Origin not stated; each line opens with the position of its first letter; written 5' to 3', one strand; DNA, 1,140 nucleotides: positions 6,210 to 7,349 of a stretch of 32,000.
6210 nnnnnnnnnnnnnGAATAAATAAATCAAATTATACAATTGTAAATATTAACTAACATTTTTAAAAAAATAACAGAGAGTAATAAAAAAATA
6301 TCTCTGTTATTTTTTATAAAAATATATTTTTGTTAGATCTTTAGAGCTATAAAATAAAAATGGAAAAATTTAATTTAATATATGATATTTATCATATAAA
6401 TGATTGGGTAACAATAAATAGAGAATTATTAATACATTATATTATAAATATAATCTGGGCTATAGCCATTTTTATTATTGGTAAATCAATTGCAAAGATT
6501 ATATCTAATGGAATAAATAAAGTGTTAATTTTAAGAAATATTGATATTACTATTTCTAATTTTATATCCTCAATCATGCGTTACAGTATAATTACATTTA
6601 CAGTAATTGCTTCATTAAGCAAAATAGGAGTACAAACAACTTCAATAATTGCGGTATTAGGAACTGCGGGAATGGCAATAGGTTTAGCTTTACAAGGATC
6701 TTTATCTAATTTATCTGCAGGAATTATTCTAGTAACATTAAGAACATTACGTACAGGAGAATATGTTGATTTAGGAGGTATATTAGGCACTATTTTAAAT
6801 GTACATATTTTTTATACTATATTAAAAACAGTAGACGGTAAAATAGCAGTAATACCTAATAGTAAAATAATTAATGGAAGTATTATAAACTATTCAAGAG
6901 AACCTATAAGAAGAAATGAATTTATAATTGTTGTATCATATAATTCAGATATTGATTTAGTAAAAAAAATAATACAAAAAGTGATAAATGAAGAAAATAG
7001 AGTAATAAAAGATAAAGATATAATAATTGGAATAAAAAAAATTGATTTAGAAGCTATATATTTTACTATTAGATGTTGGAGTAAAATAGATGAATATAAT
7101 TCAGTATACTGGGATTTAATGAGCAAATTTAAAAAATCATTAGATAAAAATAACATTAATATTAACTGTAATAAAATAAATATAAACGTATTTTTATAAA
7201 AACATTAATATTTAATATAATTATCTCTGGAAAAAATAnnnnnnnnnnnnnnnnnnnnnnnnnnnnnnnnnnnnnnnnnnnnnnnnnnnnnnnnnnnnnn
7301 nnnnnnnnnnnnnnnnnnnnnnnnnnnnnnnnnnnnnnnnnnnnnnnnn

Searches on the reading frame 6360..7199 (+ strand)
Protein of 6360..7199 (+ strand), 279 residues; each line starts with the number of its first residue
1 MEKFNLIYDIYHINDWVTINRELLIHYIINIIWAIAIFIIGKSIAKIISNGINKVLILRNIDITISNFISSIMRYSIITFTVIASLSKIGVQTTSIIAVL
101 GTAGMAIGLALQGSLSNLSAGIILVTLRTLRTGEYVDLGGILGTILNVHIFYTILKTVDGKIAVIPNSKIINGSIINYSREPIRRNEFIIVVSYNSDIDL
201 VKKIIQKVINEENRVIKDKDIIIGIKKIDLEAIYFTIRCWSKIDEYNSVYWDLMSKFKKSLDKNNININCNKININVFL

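Call 28: search_protein_families(library=ncbifam, proteins=[window:6360-7199:+], max_evalue=0.00001)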
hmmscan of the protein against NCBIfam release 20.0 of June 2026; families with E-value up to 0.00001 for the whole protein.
window:6360-7199:+ (279 aa): 6 families
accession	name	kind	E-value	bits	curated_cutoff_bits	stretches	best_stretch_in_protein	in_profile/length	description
NF007662.0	PRK10334.1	subfamily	7.3e-101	337.2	321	1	1-276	1-276/286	small-conductance mechanosensitive channel MscS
NF047602.1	MscsSHelicob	equivalog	6.7e-58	196.2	400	1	25-277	7-258/260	small-conductance mechanosensitive channel MscS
NF008438.0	PRK11281.1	equivalog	1e-19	69.9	991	1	28-276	836-1087/1113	mechanosensitive channel MscK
NF047601.1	MscSThanab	equivalog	2.3e-14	53.5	500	1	3-275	8-274/280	small-conductance mechanosensitive channel MscS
NF008542.0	PRK11465.1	equivalog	1.5e-08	33.4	596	1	21-272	469-719/741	mechanosensitive channel protein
NF008180.0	PRK10929.1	equivalog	5e-07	27.9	809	1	30-216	835-1023/1109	miniconductance mechanosensitive channel MscM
